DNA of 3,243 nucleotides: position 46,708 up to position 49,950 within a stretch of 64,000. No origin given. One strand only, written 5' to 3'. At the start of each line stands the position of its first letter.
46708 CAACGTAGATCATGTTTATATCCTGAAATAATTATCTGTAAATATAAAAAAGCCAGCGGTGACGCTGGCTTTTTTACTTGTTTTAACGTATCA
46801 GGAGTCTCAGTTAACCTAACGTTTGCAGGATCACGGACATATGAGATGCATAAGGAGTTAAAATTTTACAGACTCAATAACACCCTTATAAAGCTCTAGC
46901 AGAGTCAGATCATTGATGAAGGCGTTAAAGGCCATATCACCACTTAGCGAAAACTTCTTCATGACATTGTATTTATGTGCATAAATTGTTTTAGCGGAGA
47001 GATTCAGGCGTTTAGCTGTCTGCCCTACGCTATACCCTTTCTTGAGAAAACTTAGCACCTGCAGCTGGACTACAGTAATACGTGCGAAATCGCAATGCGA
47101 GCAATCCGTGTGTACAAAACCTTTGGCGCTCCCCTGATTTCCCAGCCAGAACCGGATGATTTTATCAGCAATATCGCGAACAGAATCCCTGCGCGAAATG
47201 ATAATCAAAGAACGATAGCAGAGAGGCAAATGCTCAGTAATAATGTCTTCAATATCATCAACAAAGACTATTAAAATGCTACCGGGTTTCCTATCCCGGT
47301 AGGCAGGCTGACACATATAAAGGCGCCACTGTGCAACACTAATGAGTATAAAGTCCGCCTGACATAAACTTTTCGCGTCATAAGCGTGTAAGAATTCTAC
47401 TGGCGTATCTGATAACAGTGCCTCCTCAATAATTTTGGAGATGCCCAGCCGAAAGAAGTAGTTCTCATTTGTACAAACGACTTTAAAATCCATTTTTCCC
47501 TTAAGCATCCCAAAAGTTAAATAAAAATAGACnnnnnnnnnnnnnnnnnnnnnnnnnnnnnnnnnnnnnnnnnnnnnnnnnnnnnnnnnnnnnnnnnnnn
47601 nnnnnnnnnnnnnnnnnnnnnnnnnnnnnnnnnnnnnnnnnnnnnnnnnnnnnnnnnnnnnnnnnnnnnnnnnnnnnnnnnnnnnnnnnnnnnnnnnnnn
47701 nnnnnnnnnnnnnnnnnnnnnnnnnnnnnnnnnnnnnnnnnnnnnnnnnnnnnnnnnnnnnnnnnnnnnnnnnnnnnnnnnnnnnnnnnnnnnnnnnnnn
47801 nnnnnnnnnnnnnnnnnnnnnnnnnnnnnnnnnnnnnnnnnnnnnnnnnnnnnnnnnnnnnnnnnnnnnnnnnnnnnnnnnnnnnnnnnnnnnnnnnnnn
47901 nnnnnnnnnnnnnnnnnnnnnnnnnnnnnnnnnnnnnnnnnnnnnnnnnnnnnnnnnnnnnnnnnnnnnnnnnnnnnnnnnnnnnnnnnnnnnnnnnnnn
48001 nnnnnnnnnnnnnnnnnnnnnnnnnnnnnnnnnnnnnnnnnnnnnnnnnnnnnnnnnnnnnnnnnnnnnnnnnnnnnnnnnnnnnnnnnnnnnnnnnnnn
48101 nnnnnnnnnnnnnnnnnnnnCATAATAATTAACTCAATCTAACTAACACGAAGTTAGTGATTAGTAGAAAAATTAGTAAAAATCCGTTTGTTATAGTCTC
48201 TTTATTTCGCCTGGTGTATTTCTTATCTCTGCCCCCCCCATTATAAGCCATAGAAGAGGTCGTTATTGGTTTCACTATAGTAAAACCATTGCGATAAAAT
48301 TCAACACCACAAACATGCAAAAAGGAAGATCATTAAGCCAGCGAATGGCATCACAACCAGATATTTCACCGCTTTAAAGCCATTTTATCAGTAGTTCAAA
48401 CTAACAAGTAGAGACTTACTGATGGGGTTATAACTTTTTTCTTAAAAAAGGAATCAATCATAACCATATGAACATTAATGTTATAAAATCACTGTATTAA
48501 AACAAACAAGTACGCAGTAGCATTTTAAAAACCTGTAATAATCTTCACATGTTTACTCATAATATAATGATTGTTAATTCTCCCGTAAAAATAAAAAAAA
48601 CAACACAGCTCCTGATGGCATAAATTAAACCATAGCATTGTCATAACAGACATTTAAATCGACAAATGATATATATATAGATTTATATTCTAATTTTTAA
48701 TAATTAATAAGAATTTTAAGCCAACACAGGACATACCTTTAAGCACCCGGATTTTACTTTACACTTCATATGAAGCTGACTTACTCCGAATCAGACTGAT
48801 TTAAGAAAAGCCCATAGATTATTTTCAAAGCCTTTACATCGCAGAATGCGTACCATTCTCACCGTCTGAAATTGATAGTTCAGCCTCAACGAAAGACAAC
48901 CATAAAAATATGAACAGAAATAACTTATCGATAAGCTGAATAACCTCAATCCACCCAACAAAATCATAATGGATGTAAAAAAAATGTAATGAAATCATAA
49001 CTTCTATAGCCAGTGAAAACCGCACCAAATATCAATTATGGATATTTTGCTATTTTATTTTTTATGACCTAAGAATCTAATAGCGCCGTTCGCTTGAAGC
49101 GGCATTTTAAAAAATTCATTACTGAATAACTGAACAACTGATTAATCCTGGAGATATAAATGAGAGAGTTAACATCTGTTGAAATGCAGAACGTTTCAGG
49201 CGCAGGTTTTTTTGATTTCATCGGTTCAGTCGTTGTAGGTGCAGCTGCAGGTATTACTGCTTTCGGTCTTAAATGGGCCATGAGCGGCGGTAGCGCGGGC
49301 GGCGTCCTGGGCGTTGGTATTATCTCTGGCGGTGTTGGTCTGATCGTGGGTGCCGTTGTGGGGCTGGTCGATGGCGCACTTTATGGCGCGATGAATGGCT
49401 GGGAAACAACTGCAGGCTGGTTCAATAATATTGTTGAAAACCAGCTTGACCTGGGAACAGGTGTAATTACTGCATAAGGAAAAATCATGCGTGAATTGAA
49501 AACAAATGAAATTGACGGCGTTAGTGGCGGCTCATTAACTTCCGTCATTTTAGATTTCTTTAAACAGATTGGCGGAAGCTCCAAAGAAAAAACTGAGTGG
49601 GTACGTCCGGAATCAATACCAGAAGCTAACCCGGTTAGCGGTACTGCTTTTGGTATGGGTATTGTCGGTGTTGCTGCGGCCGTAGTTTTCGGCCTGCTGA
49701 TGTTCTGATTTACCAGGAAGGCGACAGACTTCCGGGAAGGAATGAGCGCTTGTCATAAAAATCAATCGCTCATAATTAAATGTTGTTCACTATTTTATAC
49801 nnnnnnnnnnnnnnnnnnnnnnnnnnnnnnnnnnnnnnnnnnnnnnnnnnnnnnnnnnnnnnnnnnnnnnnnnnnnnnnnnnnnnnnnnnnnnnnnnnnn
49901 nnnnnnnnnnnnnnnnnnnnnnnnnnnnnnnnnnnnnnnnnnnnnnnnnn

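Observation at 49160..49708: Two tandem double-glycine-leader peptides (microcin-like) with no adjacent immunity gene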

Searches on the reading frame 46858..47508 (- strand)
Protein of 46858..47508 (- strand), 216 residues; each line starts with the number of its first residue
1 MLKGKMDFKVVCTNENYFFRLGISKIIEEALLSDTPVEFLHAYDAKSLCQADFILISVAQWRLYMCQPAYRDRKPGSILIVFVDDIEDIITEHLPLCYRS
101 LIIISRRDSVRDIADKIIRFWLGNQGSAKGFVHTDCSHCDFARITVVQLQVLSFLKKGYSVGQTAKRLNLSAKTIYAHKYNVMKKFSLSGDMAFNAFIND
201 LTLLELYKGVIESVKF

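Call 6: search_protein_families(library=pfam, proteins=[window:46858-47508:-], max_evalue=0.001)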
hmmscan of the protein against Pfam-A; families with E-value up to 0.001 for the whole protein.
window:46858-47508:- (216 aa): 3 families
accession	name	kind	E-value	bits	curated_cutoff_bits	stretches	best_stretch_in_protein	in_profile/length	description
PF00196.25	GerE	-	3.5e-09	36.6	23.5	1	148-190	7-49/57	Bacterial regulatory proteins, luxR family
PF02796.21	HTH_7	-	0.00029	21.4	23.8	1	149-176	12-39/45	Helix-turn-helix domain of resolvase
PF13518.12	HTH_28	-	0.00081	19.9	25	0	149-177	3-31/52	Helix-turn-helix domain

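Call 28: search_protein_families(library=ncbifam, proteins=[window:46858-47508:-], max_evalue=0.01)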
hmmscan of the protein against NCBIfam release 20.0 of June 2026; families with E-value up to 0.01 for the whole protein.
window:46858-47508:- (216 aa): 14 families
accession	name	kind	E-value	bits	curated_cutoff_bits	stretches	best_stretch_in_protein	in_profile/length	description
NF008548.0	PRK11475.1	equivalog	3.7e-11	42.9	176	1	83-193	76-184/207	DNA-binding transcriptional activator BglJ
NF007018.1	PRK09483.1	equivalog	3e-06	27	280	1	138-195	143-200/217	UvrY/SirA/GacA family response regulator transcription factor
NF011748.0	PRK15201.1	equivalog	5e-06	26.3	219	1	96-198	87-188/198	fimbria biosynthesis transcriptional regulator FimW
NF011940.0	PRK15411.1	equivalog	1.5e-05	24.9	162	1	73-186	74-180/207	transcriptional regulator RcsA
NF011896.0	PRK15369.1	equivalog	6.7e-05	22.6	242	1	140-187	146-193/211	two component system response regulator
NF008098.0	PRK10840.1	equivalog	8.7e-05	22.1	235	1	148-203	155-210/216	response regulator transcription factor RcsB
NF007403.0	PRK09935.1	equivalog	0.00014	21.5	271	1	147-189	153-195/210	fimbria biosynthesis transcriptional regulator FimZ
NF007685.0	PRK10360.1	equivalog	0.00018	21.4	258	1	146-194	140-188/196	response regulator transcription factor UhpA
NF052445.1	RespRegMctR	equivalog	0.0014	18.1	300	1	142-190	143-191/205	two-component system response regulator MctR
NF047921.1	TranRegEcpR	equivalog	0.0021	18.1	300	0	142-185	127-170/180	ECP biosynthesis operon DNA-binding transcriptional regulator EcpR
NF007708.0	PRK10403.1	equivalog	0.0021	17.6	343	1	140-191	150-201/215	nitrate/nitrite response regulator protein NarP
NF047785.1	respo_reg_MadR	equivalog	0.0034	16.8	300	1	142-189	147-194/209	MadR family response regulator transcription factor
NF007505.1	PRK10100.1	equivalog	0.0049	16.6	250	1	138-188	139-189/204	biofilm master transcriptional regulator CsgD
NF003420.0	PRK04841.1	equivalog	0.0053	14.8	537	1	147-189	842-884/903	HTH-type transcriptional regulator MalT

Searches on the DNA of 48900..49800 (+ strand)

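Call 7: search_dna_similar(query=window:48900-49800:+, collection=ecoli_genomes, mode=near)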
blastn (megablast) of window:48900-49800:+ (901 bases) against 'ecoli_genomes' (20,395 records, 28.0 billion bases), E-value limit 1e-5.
No match.
